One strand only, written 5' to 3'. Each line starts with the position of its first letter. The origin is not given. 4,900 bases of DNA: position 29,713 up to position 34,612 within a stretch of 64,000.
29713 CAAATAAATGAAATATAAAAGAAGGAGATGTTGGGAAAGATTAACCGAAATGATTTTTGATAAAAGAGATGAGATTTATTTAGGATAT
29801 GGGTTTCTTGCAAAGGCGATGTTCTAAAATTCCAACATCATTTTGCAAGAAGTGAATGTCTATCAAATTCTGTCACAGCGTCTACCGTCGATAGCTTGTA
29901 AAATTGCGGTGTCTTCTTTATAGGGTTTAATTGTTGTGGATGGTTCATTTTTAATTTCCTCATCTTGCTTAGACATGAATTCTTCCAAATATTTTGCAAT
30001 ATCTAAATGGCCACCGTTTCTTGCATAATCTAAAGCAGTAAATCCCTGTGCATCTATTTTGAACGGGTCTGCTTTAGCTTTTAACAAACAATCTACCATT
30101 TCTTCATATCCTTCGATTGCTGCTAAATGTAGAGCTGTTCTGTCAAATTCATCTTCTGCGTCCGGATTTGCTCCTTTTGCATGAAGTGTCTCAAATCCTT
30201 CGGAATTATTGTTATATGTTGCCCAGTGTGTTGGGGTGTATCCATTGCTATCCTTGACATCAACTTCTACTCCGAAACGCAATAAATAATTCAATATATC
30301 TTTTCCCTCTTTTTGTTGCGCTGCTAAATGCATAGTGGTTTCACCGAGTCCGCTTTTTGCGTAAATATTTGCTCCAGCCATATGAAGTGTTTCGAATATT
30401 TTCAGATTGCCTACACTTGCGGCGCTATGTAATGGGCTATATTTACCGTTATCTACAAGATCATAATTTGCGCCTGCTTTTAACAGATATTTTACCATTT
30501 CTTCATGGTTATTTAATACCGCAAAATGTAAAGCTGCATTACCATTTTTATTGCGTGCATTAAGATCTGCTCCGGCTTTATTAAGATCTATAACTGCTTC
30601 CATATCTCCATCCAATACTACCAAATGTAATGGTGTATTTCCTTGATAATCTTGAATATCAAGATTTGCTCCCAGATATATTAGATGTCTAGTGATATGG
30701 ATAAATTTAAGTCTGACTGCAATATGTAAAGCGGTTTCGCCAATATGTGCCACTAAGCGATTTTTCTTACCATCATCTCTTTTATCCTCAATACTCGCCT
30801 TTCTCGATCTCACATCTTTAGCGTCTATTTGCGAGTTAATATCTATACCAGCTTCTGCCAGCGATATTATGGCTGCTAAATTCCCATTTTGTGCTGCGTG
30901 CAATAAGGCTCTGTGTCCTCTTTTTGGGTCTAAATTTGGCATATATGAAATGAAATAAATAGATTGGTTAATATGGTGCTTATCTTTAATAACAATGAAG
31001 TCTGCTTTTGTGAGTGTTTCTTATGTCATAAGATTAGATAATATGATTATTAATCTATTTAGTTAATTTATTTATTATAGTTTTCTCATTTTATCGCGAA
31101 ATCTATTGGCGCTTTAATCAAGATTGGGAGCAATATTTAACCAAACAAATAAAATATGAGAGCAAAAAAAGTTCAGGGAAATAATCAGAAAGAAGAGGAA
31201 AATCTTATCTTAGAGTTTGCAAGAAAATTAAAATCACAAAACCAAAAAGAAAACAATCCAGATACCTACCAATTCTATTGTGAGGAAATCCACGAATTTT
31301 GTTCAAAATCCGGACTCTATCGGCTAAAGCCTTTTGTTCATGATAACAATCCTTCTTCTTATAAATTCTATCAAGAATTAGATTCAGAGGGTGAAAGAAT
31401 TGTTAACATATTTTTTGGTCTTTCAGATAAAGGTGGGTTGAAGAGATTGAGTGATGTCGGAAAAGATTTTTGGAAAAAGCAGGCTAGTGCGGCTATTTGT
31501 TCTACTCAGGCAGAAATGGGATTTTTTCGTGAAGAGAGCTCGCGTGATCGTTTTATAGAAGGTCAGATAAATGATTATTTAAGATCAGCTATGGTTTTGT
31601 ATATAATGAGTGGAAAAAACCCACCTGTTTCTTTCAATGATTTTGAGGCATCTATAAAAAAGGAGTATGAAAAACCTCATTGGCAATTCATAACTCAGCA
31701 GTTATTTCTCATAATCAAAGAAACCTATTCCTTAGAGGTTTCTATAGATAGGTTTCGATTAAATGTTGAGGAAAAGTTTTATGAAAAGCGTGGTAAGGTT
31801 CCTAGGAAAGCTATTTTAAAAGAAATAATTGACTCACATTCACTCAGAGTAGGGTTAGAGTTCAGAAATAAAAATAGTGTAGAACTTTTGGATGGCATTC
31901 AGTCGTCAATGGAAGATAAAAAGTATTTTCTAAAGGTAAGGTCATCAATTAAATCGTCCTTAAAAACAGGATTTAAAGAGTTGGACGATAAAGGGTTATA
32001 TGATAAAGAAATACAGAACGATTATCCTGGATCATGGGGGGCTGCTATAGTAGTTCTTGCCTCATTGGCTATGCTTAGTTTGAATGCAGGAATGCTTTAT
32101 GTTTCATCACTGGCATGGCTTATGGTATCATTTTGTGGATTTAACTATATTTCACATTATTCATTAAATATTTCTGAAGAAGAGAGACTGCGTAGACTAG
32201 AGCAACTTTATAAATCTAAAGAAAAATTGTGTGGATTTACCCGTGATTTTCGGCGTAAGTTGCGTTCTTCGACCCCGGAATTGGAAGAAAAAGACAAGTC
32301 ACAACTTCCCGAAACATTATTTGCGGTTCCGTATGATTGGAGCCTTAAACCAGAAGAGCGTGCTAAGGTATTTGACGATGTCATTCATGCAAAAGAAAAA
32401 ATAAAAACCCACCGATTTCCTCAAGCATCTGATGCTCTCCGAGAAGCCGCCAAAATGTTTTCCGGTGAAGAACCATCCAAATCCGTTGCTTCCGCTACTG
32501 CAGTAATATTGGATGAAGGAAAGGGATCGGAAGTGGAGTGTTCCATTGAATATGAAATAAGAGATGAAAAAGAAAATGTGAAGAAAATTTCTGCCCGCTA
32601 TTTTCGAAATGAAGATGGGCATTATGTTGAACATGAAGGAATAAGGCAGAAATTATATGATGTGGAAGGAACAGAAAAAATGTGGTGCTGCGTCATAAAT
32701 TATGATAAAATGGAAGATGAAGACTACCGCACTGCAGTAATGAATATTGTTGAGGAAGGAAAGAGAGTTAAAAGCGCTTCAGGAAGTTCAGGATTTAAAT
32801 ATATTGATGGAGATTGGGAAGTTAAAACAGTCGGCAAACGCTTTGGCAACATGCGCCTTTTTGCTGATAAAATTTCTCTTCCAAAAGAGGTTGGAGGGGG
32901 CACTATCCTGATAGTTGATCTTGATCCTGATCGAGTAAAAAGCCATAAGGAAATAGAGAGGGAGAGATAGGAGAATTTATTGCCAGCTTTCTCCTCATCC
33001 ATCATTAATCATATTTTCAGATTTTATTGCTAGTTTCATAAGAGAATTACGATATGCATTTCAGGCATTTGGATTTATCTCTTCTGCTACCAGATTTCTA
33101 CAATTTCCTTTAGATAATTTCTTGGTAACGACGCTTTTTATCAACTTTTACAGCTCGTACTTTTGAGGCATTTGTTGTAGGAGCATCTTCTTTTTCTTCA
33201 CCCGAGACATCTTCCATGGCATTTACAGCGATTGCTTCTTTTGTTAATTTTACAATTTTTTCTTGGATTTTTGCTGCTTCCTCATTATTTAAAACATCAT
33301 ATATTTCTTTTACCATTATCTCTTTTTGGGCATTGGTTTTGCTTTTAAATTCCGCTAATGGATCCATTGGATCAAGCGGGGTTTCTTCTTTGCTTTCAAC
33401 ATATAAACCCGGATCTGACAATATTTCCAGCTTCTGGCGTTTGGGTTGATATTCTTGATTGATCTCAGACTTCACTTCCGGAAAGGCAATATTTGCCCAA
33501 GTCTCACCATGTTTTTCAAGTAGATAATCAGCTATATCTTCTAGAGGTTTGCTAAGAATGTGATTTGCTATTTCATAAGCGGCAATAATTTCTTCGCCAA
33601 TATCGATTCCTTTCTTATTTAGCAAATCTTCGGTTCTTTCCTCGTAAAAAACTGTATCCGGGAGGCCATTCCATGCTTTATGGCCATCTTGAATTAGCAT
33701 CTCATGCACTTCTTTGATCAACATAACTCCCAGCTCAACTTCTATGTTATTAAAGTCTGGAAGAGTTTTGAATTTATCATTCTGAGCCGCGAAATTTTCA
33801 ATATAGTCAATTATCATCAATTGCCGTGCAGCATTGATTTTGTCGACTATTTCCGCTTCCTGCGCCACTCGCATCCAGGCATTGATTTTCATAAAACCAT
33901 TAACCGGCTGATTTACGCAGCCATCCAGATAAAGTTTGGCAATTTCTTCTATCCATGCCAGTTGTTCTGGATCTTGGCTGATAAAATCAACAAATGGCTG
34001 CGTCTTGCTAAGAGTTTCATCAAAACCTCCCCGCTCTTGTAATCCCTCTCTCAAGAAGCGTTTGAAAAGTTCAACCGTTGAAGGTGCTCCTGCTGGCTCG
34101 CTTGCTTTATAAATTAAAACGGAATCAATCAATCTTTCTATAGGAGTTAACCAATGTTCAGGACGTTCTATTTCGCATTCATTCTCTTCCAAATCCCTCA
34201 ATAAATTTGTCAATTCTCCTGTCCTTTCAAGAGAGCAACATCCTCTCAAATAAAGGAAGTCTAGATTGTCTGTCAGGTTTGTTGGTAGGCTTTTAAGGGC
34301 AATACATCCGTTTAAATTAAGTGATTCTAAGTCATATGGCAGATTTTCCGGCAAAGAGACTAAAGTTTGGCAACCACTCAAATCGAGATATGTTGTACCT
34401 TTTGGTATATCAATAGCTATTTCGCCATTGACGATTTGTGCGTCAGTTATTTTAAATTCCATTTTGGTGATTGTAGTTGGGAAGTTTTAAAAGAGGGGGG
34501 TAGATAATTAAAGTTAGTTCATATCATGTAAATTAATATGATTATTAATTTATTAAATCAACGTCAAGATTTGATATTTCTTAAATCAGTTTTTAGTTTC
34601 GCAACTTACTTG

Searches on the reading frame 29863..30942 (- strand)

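Call 6: search_protein_families(library=pfam, proteins=[window:29863-30942:-], max_evalue=0.1)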
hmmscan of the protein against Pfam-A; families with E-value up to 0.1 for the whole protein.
window:29863-30942:- (359 aa): 8 families
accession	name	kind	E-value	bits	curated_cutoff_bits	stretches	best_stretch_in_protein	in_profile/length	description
PF00023.36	Ank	-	4.3e-52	171.6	21.1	8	133-165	1-33/33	Ankyrin repeat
PF12796.13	Ank_2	-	2.9e-49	166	27.3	4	105-196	1-89/90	Ankyrin repeats (3 copies)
PF13637.12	Ank_4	-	3.5e-44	148.3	22.7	6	122-154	19-50/50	Ankyrin repeats (many copies)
PF13606.12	Ank_3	-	5.3e-35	115.4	22.3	4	133-161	1-29/30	Ankyrin repeat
PF13857.12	Ank_5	-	2.8e-28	98.1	27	6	121-165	2-47/56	Ankyrin repeats (many copies)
PF24521.3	Ank_KRIT1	-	0.00062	19.9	80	0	102-210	19-128/149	KRIT1 ankyrin-repeats domain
PF14968.11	CCDC84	-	0.048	13.8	25.3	0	271-350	86-163/330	Coiled coil protein 84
PF23745.1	ANK_LRRK2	-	0.07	13.4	27.5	0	263-292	27-56/130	LRRK2 ANK repeat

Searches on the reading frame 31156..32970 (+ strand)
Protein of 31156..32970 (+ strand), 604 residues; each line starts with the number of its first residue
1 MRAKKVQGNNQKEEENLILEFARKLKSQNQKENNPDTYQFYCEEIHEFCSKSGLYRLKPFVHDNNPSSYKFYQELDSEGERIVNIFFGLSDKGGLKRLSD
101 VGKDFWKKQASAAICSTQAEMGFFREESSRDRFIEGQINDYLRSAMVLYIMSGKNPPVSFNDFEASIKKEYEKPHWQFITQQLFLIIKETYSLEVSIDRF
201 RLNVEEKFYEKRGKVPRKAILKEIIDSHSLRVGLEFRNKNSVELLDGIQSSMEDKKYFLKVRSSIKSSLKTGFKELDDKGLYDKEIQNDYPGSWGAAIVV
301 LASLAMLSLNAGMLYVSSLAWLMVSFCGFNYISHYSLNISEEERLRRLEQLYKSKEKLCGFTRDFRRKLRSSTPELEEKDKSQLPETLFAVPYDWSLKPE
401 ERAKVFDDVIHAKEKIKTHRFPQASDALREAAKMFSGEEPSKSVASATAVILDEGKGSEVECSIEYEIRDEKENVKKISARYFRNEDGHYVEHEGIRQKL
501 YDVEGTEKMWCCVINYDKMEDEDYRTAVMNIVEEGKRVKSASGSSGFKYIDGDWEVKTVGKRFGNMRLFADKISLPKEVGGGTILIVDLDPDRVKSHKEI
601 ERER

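Call 6: search_protein_families(library=pfam, proteins=[window:31156-32970:+], max_evalue=0.1)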
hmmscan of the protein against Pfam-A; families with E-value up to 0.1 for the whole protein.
window:31156-32970:+ (604 aa): 4 families
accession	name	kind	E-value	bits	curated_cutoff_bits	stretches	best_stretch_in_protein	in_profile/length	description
PF08926.16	DUF1908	-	0.0081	15.6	27.5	1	332-452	51-162/281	Domain of unknown function (DUF1908)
PF02450.21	LCAT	-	0.061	13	21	0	386-409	85-108/392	Lecithin:cholesterol acyltransferase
PF14201.11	DUF4318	-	0.088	13.6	27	0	34-68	13-45/75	Domain of unknown function (DUF4318)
PF11810.13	DUF3332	-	0.09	12.9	25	0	436-509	73-148/170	Domain of unknown function (DUF3332)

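Call 81: search_protein_families(library=ncbifam, proteins=[window:31156-32970:+], max_evalue=0.01)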
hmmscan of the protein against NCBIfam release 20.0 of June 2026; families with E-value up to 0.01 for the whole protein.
window:31156-32970:+ (604 aa): 0 families

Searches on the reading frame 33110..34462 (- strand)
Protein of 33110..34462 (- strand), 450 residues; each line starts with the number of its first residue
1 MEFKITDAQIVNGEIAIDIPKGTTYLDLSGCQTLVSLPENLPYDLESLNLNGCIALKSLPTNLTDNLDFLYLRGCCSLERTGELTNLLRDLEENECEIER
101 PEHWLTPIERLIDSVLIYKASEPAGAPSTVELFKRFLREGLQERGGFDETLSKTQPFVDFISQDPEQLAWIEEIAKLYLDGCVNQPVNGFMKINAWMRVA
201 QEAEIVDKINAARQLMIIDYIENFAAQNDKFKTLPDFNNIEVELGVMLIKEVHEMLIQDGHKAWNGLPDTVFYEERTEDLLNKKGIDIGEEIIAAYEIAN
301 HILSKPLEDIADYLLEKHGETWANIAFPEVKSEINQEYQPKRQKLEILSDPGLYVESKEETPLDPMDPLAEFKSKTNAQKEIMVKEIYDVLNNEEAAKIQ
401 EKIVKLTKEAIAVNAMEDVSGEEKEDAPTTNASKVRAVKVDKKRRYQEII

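Call 6: search_protein_families(library=pfam, proteins=[window:33110-34462:-], max_evalue=0.1)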
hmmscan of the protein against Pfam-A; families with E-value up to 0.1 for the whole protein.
window:33110-34462:- (450 aa): 1 family
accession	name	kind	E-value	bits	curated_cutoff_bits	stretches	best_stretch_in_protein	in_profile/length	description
PF05812.17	Herpes_BLRF2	-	0.0028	18.2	25.8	1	376-419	37-80/119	Herpesvirus BLRF2 protein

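Call 81: search_protein_families(library=ncbifam, proteins=[window:33110-34462:-], max_evalue=0.01)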
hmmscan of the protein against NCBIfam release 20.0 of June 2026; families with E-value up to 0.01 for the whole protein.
window:33110-34462:- (450 aa): 2 families
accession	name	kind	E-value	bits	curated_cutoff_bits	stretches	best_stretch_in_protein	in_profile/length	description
NF041351.1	XopL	equivalog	9e-08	31.3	500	1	14-111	192-289/497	type III secretion system leucine-rich repeat domain-containing effector XopL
NF041400.1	XopAE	equivalog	0.0009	18.3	600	1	25-111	141-226/478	type III secretion system effector XopAE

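Call 91: search_solved_structures(query=window:33110-34462:-, max_evalue=10, show_alignments=2)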
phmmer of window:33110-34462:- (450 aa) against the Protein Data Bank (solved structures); distinct sequences matched with E-value up to 10: 6.
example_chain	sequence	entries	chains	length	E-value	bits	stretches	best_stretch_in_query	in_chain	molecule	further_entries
7crb_A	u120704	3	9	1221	1.8e-06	30.4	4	24-80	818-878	NAD+ hydrolase (NADase)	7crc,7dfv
9qlv_A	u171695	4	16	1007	0.00066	21.9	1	26-80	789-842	Disease resistance protein ADR2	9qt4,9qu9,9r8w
8zf0_A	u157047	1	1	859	0.21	13.7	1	22-63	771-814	RPW8 domain-containing protein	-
4fcg_A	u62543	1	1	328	2.3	10.2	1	20-103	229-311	uncharacterized protein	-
7jlv_A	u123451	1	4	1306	9.4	8.2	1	24-84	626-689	Disease resistance protein Roq1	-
7jlu_A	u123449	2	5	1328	9.8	8.2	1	24-84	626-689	Disease resistance protein Roq1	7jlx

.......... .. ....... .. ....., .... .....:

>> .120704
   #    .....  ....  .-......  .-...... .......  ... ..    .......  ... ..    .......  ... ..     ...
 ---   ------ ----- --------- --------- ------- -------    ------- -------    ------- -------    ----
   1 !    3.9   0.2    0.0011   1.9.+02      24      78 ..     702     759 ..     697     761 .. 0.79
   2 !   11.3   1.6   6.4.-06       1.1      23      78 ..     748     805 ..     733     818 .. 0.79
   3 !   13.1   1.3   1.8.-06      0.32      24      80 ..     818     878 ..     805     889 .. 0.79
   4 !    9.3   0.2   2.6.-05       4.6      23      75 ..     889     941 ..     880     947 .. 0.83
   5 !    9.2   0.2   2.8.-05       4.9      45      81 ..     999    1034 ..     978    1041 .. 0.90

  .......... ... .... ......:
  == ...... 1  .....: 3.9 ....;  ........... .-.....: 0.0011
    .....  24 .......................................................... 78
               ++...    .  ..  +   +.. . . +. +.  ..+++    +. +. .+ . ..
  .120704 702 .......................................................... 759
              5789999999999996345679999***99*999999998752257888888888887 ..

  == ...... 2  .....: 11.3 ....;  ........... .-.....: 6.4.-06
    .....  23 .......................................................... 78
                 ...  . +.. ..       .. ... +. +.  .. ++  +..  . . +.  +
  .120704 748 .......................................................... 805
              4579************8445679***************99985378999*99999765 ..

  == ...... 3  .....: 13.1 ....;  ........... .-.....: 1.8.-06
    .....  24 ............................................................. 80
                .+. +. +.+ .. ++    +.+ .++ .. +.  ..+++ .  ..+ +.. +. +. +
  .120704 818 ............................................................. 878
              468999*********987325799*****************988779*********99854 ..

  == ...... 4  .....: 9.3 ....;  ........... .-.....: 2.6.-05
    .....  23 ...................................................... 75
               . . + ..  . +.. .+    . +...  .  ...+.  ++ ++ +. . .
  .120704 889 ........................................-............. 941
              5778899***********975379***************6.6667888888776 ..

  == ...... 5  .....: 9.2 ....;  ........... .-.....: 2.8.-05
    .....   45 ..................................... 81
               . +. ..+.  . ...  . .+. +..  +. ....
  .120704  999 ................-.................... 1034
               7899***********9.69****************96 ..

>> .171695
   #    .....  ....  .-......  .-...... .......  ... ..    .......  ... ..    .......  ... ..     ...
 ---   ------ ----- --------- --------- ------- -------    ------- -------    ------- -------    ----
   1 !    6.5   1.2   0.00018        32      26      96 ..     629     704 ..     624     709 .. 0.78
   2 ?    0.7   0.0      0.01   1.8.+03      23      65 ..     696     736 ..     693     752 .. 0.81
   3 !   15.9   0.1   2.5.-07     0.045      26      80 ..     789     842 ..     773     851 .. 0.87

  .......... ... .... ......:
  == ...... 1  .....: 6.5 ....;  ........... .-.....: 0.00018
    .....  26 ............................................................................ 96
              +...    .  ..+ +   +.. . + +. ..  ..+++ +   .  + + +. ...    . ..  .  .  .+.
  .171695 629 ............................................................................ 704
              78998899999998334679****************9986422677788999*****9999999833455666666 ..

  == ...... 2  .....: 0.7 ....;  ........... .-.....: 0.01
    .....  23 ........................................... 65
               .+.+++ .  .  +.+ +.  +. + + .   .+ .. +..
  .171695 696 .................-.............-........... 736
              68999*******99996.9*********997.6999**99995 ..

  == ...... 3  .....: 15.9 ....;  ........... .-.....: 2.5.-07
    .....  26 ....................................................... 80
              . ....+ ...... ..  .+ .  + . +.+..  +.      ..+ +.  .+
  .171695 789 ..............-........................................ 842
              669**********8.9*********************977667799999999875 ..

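Call 105: search_protein_families(library=padloc, proteins=[window:33110-34462:-], max_evalue=0.01)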
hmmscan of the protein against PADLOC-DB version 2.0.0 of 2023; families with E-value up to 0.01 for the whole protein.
window:33110-34462:- (450 aa): 0 families
